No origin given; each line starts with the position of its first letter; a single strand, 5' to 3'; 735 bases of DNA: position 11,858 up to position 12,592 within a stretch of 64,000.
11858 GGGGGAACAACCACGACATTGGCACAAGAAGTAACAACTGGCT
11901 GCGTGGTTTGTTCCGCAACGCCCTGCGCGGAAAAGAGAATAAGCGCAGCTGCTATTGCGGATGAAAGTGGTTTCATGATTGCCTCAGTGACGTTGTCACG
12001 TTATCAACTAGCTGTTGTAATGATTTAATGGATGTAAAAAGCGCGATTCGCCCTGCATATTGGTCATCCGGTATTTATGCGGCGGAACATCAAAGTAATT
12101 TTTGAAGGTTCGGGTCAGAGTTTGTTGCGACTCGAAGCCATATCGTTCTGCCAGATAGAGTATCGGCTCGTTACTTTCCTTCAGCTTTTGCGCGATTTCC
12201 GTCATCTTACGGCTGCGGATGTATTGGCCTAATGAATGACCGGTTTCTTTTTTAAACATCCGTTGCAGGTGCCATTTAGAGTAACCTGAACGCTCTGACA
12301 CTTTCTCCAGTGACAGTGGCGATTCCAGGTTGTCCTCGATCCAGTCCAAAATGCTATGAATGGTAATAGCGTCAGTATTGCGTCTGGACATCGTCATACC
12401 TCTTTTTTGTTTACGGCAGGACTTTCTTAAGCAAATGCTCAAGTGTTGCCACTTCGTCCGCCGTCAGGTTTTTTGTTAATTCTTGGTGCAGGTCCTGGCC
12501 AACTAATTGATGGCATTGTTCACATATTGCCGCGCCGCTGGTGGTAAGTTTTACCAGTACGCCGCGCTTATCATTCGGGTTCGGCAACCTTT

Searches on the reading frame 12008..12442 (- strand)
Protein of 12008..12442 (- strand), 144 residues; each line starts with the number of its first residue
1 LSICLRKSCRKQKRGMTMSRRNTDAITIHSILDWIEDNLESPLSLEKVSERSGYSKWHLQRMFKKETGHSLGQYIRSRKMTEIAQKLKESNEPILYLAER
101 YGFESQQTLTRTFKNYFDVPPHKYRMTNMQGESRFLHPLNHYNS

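Call 5: search_protein_families(proteins=[window:12008-12442:-], library=ncbifam)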
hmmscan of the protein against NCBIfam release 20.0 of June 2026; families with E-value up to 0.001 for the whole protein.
window:12008-12442:- (144 aa): 26 families (the best 25 are shown)
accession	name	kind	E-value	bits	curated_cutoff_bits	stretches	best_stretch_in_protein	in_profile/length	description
NF008564.0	PRK11511.1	equivalog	1.2e-88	293.7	202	1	18-143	1-126/127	MDR efflux pump AcrAB transcriptional activator MarA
NF012198.0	MarA_TF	equivalog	7.1e-87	287.9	250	1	18-141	1-124/124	MDR efflux pump AcrAB transcriptional activator MarA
NF012228.1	RobA_TF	equivalog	1.3e-38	133.1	380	1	27-128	4-105/286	MDR efflux pump AcrAB transcriptional activator RobA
NF012144.2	ramA_TF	equivalog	3.2e-36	124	180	1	26-128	5-107/108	RamA family antibiotic efflux transcriptional regulator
NF011701.0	PRK15121.1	equivalog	8.3e-35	120.7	426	1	26-128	5-107/289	MDR efflux pump AcrAB transcriptional activator RobA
NF007584.0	PRK10219.1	equivalog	8.2e-32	109.7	174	1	27-126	6-105/107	superoxide response transcriptional regulator SoxS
NF047455.1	TF_Staph_AryK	equivalog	2.5e-17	62.4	850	1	17-131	148-262/759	transcriptional regulator AryK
NF006902.0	PRK09393.1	equivalog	3.1e-16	59.5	425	1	21-128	215-322/327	transcriptional regulator FtrA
TIGR04094.1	adjacent_YSIRK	equivalog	4.8e-16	58.7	200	1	20-125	279-383/383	YSIRK-targeted surface antigen transcriptional regulator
NF047788.1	TransRegPocR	equivalog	1.1e-13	51.1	500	1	16-131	179-294/296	transcriptional regulator PocR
NF007243.0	PRK09685.1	equivalog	2e-13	50.5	199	1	25-127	197-301/303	transcriptional regulator FeaR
NF010028.0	PRK13503.1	equivalog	2.2e-12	47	288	1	16-128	161-273/278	HTH-type transcriptional activator RhaS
NF007860.0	PRK10572.1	equivalog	2.2e-12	46.4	208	1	19-129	177-286/292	arabinose operon transcriptional regulator AraC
NF007693.0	PRK10371.1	equivalog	9.7e-12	44.7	253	1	11-132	185-304/309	transcriptional regulator MelR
NF052371.1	TransRegGbdRPseu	equivalog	3.1e-11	42.9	480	1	27-131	226-330/365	choline metabolism transcriptional regulator GbdR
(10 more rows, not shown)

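Call 28: find_related_loci(query=window:12008-12391:-, collection=genome_contigs, flank=10000)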
Query window:12008-12391:- (127 aa) in genome_contigs; peptide patterns used: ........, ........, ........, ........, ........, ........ (x = any residue, [..] = any of these).
422 stretches matched a pattern; 168 encode a relative of the query (tblastn E <= 1e-3); the best 80 are kept; 80 distinct loci.
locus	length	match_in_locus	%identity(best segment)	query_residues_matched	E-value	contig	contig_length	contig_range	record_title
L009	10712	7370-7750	100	1-127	4e-85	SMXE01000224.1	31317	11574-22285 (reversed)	MAG: Caldithrix sp. isolate CR04bin15 k141_1772162, whole genome shotgun sequence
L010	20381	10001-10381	99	1-127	2e-84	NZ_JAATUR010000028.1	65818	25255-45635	Escherichia coli strain SCPM-O-B-8794 28length=65818, whole genome shotgun sequence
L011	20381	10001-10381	98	1-127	6e-84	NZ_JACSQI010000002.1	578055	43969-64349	Escherichia whittamii strain Sa2BVA5 NODE_2_length_578055_cov_7.746463, whole genome shotgun sequence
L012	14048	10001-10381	98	1-127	1e-83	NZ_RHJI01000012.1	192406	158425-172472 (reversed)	Escherichia sp. E1V33 1V33_12_consensus, whole genome shotgun sequence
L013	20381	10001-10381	97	1-127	9e-83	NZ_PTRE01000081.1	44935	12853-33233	Escherichia sp. MOD1-EC7003 MOD1-EC7003_81_length_44935_cov_113, whole genome shotgun sequence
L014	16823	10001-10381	95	1-127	2e-81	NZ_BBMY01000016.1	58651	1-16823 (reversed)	Escherichia albertii NBRC 107761 = DSM 17582 strain NBRC 107761, whole genome shotgun sequence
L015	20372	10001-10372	98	1-124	6e-81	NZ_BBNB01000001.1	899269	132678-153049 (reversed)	Citrobacter sedlakii NBRC 105722, whole genome shotgun sequence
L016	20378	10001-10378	96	1-126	1e-80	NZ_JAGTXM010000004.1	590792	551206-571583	Citrobacter amalonaticus strain ku-bf3 scaffold_3, whole genome shotgun sequence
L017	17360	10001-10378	96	1-126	2e-80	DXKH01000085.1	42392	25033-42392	MAG TPA_asm: Citrobacter sp. isolate HRGM_Genome_0066 HRGM_Genome_0066_85, whole genome shotgun sequence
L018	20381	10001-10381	94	1-127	4e-80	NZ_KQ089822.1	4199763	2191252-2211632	Citrobacter sp. MGH106 aetzL-supercont1.1, whole genome shotgun sequence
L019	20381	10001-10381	94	1-127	4e-80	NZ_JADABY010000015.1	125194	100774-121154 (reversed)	Citrobacter sp. Res13-Sevr-PEB04-36 seq_tig15, whole genome shotgun sequence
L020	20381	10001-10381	94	1-127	1e-79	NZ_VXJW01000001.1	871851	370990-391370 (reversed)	Salmonella enterica subsp. arizonae strain CCUG 6322T contig_0000001, whole genome shotgun sequence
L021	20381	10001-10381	94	1-127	7e-80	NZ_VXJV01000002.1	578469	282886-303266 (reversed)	Salmonella enterica subsp. diarizonae strain CCUG 30040T contig_0000002, whole genome shotgun sequence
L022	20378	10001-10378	95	1-126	2e-79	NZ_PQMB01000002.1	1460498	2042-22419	Citrobacter amalonaticus strain S646 scaffold2.1, whole genome shotgun sequence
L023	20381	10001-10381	93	1-127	1e-79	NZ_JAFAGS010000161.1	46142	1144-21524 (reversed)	MAG: Pluralibacter sp. isolate CP_BE_BS_1 BE_BS_k147_11123646, whole genome shotgun sequence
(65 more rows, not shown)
